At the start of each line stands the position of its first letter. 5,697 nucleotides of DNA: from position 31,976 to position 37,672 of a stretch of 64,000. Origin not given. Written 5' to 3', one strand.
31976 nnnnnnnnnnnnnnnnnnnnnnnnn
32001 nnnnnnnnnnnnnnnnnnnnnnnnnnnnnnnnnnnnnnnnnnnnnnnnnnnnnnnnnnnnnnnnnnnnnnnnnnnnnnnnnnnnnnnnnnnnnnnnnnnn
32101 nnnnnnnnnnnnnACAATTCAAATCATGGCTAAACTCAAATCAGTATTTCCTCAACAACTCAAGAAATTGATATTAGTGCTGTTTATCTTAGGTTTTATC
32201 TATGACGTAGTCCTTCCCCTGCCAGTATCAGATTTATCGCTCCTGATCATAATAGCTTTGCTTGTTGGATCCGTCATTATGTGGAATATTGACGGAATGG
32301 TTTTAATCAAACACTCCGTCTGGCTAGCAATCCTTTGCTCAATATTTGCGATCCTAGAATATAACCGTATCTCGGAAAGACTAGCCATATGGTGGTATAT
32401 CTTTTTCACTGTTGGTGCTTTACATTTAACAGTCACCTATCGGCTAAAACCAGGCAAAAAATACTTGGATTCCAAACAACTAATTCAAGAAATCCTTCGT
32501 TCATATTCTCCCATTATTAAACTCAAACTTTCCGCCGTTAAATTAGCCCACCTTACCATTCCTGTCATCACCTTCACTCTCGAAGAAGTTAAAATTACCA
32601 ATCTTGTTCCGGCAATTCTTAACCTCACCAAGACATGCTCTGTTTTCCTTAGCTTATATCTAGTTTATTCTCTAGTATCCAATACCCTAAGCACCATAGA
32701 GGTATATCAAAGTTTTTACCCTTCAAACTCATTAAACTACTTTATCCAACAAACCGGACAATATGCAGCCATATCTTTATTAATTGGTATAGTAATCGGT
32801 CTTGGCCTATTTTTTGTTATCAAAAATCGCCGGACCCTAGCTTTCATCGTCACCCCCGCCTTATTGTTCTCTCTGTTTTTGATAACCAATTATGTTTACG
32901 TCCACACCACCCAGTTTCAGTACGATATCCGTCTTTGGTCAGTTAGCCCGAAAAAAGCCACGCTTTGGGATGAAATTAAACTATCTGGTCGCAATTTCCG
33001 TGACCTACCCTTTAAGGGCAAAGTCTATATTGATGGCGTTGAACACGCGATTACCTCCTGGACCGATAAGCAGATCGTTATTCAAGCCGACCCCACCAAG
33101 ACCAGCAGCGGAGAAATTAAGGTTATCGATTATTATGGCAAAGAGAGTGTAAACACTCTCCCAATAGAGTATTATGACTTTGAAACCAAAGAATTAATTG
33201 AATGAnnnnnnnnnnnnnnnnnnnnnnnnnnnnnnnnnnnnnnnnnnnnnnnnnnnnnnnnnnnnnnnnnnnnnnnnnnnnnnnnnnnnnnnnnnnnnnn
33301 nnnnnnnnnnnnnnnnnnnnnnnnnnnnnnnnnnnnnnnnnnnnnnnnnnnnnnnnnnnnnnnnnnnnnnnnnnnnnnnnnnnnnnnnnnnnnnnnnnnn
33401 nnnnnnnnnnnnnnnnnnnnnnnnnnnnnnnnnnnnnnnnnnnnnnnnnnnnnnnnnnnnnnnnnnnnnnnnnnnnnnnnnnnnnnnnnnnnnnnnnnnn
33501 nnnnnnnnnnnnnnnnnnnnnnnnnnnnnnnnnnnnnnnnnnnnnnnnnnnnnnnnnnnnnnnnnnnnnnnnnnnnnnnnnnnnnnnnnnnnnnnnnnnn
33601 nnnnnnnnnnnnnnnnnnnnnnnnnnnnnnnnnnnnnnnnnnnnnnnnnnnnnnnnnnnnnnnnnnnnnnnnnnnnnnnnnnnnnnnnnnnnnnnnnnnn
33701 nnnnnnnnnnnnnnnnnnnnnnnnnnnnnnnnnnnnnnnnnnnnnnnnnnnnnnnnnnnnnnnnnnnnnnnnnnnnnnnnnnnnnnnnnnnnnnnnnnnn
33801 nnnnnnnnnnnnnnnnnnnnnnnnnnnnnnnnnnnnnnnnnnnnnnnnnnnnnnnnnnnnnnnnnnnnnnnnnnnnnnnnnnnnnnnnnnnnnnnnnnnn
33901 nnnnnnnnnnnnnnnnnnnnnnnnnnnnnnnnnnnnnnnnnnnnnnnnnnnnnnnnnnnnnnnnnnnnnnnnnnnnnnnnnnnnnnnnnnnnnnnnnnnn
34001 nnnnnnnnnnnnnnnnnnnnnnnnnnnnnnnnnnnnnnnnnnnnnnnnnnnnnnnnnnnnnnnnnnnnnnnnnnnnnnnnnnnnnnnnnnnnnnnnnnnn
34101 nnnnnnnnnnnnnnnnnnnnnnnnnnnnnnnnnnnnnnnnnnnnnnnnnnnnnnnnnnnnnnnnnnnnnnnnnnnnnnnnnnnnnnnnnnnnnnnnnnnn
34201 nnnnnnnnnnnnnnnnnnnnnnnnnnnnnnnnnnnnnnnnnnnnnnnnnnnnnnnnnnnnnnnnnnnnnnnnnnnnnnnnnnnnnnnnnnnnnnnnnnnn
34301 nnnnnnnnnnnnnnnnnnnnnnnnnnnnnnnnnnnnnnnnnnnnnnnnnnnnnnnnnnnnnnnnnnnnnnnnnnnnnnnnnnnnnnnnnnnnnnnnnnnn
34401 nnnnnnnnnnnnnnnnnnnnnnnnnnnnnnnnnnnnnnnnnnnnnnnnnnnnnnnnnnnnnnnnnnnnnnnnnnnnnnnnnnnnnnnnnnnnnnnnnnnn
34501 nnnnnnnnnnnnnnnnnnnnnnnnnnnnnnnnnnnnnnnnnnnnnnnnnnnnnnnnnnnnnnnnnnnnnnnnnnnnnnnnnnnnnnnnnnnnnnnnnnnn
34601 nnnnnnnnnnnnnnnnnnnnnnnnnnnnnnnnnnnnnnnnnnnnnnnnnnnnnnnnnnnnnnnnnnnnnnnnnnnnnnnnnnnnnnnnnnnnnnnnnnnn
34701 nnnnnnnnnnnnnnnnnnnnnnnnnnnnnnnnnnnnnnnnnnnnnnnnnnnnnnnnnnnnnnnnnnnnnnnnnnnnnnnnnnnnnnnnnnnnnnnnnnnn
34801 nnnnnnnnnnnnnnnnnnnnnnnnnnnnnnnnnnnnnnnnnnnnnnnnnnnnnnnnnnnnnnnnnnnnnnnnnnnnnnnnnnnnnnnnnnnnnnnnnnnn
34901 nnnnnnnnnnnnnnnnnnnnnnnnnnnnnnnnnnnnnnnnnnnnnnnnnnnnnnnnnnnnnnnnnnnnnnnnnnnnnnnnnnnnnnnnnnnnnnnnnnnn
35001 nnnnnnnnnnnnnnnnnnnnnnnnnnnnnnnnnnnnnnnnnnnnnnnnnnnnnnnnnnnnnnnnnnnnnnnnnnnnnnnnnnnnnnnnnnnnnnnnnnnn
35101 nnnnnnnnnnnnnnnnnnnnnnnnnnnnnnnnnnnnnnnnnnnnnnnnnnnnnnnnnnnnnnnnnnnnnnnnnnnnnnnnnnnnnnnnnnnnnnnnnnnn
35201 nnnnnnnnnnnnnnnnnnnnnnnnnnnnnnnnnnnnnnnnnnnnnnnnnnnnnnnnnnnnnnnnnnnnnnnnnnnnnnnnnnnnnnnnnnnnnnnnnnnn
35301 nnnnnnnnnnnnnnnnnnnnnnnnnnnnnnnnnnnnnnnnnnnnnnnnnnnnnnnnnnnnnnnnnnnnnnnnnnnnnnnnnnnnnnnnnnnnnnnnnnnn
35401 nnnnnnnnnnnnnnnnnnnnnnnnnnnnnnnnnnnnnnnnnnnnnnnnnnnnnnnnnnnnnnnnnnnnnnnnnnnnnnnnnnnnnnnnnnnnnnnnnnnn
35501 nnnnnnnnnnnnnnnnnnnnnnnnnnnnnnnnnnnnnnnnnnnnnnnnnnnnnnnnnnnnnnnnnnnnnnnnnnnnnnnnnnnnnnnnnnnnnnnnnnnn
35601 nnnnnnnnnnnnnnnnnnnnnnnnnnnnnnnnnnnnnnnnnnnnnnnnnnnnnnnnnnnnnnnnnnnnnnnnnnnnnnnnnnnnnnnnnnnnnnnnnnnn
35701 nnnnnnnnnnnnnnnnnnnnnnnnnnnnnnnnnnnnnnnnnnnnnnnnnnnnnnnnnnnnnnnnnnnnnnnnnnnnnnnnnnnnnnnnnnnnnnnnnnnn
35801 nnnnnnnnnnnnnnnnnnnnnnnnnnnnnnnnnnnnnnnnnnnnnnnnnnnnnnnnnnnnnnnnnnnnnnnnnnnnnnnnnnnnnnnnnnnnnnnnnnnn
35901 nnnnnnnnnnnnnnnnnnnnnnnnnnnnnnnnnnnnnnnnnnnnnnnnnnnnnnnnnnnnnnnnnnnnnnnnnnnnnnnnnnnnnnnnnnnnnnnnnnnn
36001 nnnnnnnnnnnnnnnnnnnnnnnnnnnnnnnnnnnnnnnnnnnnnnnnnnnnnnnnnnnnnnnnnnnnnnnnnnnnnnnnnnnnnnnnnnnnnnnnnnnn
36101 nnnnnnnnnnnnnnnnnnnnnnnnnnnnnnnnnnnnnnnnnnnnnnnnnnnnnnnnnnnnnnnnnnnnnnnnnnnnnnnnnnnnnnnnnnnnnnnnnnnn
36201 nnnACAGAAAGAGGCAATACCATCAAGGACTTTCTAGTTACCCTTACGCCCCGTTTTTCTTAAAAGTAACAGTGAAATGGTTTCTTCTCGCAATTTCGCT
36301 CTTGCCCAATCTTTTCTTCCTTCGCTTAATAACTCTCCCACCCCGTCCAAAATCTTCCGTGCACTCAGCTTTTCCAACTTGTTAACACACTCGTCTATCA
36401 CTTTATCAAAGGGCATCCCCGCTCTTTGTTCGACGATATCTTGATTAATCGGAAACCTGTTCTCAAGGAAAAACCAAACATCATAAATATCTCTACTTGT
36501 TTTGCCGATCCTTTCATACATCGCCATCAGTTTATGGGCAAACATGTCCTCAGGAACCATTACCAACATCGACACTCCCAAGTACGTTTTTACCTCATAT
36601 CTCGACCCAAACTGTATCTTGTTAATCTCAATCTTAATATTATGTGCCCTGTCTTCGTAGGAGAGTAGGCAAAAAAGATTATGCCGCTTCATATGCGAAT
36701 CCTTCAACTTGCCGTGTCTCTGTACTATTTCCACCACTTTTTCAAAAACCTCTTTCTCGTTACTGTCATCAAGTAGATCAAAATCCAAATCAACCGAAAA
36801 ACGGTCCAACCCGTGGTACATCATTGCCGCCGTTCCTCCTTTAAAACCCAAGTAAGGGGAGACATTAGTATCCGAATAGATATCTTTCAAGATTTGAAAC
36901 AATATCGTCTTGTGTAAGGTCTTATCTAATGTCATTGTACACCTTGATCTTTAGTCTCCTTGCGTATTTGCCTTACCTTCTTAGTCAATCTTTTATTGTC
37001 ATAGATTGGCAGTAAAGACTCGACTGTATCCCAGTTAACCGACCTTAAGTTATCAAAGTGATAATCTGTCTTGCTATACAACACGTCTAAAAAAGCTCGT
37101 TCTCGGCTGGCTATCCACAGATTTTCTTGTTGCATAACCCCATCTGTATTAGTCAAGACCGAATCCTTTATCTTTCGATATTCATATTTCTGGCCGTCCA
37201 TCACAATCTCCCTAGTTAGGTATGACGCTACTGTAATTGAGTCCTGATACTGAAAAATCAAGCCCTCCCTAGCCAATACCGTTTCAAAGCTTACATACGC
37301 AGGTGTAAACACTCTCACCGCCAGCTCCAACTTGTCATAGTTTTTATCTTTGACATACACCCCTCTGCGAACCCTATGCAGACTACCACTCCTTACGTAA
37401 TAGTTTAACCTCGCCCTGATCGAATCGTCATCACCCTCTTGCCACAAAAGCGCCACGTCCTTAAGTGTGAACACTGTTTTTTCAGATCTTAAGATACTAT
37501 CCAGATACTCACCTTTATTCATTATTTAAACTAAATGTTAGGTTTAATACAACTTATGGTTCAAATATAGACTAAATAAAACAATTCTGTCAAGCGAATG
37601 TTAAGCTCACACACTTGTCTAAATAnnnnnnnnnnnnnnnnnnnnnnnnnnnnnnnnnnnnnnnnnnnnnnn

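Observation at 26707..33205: AT-rich sub-island encoding a giant 1161-aa membrane protein with huge extracytoplasmic domain plus an IPT/TIG-domain membrane protein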

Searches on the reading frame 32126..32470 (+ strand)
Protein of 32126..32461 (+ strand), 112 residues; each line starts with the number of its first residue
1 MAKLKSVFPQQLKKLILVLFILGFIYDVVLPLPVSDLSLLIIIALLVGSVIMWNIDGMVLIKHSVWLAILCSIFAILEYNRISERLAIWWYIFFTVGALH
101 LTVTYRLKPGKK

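Call 56: search_protein_families(library=pfam, proteins=[window:32126-32461:+], max_evalue=1)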
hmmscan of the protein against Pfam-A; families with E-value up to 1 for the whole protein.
seq(112 aa): 0 families

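Call 80: search_solved_structures(query=A6, max_evalue=10, show_alignments=0)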
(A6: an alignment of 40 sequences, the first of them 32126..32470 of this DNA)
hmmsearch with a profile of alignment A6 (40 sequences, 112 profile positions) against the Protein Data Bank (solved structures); distinct sequences matched with E-value up to 10: 0.

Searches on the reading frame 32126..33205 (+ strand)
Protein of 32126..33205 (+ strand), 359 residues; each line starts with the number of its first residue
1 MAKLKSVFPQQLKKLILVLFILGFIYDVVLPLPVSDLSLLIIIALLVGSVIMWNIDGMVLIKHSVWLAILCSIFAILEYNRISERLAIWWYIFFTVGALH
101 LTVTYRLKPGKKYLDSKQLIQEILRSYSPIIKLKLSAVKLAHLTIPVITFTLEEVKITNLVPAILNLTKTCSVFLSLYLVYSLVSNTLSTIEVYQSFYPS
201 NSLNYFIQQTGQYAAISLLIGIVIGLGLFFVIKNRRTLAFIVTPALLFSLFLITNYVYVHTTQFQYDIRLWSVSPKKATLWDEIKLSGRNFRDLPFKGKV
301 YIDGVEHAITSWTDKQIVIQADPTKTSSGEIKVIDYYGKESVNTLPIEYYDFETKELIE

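Call 5: search_protein_families(library=pfam, proteins=[window:32126-33205:+], max_evalue=0.1)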
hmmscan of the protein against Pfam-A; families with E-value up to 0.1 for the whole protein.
window:32126-33205:+ (359 aa): 1 family
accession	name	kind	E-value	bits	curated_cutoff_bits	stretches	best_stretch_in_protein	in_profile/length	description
PF01833.30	TIG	-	0.00014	22.2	20.9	1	272-334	5-69/84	IPT/TIG domain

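Call 6: search_protein_families(library=ncbifam, proteins=[window:32126-33205:+], max_evalue=0.1)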
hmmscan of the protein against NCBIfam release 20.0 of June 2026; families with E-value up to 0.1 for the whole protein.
window:32126-33205:+ (359 aa): 0 families

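Call 69: find_homologous_proteins(query=window:32126-33205:+, max_evalue=0.001)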
Query window:32126-33205:+ (359 aa): 8 proteins with E <= 0.001 among 7473 candidates.
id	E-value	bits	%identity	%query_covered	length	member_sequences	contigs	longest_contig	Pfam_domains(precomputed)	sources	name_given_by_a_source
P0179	4.0e-227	771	100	100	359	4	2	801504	-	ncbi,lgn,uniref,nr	ncbi:IPT/TIG domain-containing protein [Candidatus Chazhemtobacterium aquaticus]|uniref:IPT/TIG doma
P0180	3.2e-135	469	66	96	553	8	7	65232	-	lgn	-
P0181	1.1e-132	461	63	96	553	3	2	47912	-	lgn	-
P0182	3.4e-127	443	61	96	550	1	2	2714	-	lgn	-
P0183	7.1e-122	425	66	81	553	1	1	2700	-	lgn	-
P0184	1.3e-121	424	58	96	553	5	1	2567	-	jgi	jgi:hypothetical protein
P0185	4.2e-115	403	62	86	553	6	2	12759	-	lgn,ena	-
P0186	9.1e-45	172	41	63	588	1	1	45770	-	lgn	-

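Call 70: find_encoding_contigs(protein=P0180, flank=8000, max_places=2)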
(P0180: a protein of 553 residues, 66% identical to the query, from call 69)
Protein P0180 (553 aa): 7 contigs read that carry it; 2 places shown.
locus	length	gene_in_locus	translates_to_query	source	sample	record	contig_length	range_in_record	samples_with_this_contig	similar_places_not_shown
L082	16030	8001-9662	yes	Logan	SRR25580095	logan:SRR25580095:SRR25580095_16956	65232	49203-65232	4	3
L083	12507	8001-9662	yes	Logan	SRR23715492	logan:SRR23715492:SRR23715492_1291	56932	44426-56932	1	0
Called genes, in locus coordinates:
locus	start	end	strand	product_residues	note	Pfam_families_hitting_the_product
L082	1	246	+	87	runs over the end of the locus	-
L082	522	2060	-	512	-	PF04055:Radical_SAM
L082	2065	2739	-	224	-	PF00970:FAD_binding_6, PF22290:DmmA-like_N (weak), PF00175:NAD_binding_1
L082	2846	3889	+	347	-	PF05368:NmrA, PF01073:3Beta_HSD, PF01370:Epimerase, PF02719:Polysacc_synt_2, PF04321:RmlD_sub_bind, PF13460:NAD_binding_10, PF16363:GDP_Man_Dehyd, PF07993:NAD_binding_4 (weak)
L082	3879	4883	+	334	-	PF00535:Glycos_transf_2, PF10111:Glyco_tranf_2_2, PF13641:Glyco_tranf_2_3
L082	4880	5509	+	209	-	PF07021:MetW, PF13489:Methyltransf_23, PF13847:Methyltransf_31, PF08241:Methyltransf_11, PF08242:Methyltransf_12, PF13649:Methyltransf_25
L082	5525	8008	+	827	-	-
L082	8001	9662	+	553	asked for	-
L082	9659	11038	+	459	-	-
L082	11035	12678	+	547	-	-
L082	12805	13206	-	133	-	-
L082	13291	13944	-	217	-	-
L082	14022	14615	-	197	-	-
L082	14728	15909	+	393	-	PF01943:Polysacc_synt, PF13440:Polysacc_synt_3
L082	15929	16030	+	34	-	?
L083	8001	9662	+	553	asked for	-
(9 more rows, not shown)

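Call 89: predict_structure(alignment_id=A5)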
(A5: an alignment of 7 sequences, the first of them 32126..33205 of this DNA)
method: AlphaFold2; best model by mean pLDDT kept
length: 359 residues; sequences in the alignment: 7
mean_pLDDT: 51.7   pTM: 0.27
mean pLDDT of the five models: 51.7, 49.6, 47.1, 44.4, 44.3
residues with pLDDT >= 90: 0; 70-90: 30; 50-70: 171; < 50: 158
segments of 3 or more residues with pLDDT < 50: 1-9, 11-15, 33-39, 106-167, 186-214, 234-236, 255-280, 350-352, 355-359
pLDDT, mean of each block of 10 residues (from residue 1): 35 50 57 47 54 59 71 69 69 68 50 41 41 27 23 32 48 53 51 43 41 49 57 52 55 49 43 41 58 58 73 68 63 62 55 49
secondary structure, 60 per line:
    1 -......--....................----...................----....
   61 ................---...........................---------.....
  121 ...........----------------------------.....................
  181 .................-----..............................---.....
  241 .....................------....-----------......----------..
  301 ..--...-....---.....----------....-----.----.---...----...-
elements in order: H2-7 H10-29 H34-52 H57-76 H80-106 H116-131 H160-197 H203-232 H236-261 E268-271 E283-288 E299-302 E305-307 E309-312 E316-320 E331-334 E349-351 E356-358

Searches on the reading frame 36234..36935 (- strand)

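Call 19: search_protein_families(library=pfam, proteins=[window:36234-36935:-], max_evalue=0.001)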
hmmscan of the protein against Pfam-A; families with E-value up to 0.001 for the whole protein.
window:36234-36935:- (233 aa): 1 family
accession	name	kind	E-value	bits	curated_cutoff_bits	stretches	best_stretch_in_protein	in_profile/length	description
PF08843.17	AbiEii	-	1.1e-19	71.7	22.5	1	15-175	2-189/238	Nucleotidyl transferase AbiEii toxin, Type IV TA system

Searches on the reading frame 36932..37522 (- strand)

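Call 19: search_protein_families(library=pfam, proteins=[window:36932-37522:-], max_evalue=0.001)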
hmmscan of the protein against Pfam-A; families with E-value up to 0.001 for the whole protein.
window:36932-37522:- (196 aa): 1 family
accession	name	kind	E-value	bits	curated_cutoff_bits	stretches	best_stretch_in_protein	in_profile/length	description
PF13338.12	AbiEi_4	-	0.00098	19.6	25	0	7-57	3-47/49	Transcriptional regulator, AbiEi antitoxin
